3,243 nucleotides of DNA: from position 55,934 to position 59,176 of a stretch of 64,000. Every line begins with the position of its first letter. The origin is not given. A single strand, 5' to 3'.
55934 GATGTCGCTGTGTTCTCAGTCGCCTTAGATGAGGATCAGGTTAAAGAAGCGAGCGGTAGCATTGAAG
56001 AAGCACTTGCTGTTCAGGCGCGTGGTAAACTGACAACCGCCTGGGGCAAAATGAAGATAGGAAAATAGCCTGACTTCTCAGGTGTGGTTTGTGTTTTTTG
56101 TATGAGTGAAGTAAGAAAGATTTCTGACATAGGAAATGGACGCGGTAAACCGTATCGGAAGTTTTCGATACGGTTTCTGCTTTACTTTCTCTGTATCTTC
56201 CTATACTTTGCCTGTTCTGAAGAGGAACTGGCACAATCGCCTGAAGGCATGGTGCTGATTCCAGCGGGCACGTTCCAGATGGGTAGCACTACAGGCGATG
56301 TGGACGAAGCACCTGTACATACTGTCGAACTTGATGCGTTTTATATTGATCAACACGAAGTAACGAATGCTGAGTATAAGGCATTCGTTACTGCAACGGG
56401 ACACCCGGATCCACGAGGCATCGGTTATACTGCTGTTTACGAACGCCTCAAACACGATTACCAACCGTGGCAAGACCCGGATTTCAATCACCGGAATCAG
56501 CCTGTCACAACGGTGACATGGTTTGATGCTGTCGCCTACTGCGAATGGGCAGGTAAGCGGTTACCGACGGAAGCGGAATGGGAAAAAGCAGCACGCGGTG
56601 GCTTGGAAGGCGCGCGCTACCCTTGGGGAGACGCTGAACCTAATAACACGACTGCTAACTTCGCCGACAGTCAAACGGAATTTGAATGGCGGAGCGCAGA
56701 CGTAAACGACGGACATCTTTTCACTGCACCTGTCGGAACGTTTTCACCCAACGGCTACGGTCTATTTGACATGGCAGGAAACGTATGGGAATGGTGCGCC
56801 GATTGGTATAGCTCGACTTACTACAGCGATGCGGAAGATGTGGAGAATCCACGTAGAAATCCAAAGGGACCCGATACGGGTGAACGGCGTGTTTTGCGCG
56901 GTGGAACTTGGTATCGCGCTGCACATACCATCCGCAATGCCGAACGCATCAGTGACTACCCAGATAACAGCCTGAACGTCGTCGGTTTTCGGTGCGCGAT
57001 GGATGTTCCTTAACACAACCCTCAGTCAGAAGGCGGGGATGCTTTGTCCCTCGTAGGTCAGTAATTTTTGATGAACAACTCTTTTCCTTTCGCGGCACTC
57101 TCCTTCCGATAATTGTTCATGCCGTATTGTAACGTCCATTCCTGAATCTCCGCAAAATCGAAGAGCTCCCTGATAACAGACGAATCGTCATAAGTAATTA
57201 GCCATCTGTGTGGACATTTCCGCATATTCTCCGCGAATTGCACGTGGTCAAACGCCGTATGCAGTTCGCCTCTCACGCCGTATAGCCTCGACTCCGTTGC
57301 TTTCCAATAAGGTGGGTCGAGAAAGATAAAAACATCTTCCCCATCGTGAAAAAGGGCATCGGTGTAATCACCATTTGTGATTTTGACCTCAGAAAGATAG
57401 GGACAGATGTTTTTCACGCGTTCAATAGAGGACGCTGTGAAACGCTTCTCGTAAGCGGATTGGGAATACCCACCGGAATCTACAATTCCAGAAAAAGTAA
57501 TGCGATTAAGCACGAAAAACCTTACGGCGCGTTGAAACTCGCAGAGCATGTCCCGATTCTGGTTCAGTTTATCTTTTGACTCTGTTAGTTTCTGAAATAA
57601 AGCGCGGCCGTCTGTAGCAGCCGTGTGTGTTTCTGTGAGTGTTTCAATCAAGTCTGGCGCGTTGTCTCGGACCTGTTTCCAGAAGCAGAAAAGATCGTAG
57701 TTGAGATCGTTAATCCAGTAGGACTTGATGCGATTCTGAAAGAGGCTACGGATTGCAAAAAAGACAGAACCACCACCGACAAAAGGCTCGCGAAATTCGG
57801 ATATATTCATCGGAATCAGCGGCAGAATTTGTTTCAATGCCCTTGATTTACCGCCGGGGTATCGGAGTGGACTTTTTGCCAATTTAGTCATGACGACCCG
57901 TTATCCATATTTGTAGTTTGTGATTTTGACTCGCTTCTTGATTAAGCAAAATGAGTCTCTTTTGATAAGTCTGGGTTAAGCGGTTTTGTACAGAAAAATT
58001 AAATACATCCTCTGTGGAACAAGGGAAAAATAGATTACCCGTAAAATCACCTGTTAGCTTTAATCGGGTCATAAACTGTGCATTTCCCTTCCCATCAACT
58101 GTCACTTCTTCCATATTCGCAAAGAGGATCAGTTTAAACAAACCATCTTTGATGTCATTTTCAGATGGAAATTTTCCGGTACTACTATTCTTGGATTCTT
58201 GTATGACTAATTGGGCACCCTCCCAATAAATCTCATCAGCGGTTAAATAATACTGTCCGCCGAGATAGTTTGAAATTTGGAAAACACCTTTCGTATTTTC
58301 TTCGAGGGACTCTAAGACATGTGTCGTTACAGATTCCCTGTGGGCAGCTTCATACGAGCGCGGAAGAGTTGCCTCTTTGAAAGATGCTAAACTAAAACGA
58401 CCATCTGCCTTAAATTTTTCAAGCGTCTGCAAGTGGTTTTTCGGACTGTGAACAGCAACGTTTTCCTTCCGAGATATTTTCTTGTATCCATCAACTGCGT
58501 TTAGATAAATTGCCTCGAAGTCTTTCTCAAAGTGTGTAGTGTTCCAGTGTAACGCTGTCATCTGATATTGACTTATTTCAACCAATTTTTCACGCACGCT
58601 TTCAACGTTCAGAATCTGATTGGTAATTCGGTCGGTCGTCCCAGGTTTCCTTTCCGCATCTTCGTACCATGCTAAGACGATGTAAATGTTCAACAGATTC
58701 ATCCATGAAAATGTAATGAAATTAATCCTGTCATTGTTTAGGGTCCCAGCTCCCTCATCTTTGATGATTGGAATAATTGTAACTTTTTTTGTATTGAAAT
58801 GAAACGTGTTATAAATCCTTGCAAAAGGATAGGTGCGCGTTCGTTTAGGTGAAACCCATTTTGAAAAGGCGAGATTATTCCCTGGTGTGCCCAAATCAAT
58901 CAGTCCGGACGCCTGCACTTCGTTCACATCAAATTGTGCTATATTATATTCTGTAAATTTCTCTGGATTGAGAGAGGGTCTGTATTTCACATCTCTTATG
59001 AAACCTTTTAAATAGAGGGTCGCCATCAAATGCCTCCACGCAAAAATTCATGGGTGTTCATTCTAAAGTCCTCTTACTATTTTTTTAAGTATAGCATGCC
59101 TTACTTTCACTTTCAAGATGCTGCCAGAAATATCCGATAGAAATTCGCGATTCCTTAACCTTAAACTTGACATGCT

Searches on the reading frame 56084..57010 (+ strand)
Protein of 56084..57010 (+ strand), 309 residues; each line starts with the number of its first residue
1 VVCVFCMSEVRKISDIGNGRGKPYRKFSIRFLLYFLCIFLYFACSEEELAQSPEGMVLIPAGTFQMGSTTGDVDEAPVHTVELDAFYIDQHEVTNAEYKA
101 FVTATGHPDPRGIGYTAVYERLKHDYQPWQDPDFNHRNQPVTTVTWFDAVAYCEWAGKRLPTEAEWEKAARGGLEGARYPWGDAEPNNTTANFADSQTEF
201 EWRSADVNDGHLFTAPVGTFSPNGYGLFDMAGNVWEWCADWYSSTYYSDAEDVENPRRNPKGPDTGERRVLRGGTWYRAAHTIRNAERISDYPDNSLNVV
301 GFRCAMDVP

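Call 54: search_protein_families(library=pfam, proteins=[window:56084-57010:+], max_evalue=0.001)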
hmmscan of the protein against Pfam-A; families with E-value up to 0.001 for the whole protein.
window:56084-57010:+ (309 aa): 1 family
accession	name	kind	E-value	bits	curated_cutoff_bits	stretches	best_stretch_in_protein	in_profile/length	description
PF03781.23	FGE-sulfatase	-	9.6e-76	255.2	23.3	1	54-305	3-254/255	Sulfatase-modifying factor enzyme 1-like domain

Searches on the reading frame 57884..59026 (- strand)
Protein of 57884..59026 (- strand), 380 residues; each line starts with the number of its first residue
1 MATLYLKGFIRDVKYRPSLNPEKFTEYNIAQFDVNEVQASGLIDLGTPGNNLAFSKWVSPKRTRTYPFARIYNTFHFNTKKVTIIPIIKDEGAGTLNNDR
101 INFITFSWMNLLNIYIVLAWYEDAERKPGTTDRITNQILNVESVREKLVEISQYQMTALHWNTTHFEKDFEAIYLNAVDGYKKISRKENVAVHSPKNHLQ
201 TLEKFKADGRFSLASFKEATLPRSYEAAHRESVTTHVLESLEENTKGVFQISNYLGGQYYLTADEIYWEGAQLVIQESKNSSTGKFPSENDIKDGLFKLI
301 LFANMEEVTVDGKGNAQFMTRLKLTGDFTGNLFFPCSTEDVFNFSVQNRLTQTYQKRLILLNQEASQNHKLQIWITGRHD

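Call 54: search_protein_families(library=pfam, proteins=[window:57884-59026:-], max_evalue=0.001)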
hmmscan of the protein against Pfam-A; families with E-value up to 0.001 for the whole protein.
window:57884-59026:- (380 aa): 0 families

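Call 62: search_solved_structures(query=window:57884-59026:-, max_evalue=1)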
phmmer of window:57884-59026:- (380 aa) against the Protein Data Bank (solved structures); distinct sequences matched with E-value up to 1: 0.

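Call 63: search_protein_families(library=ncbifam, proteins=[window:57884-59026:-], max_evalue=0.01)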
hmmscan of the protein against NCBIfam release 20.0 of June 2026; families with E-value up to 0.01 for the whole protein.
window:57884-59026:- (380 aa): 0 families
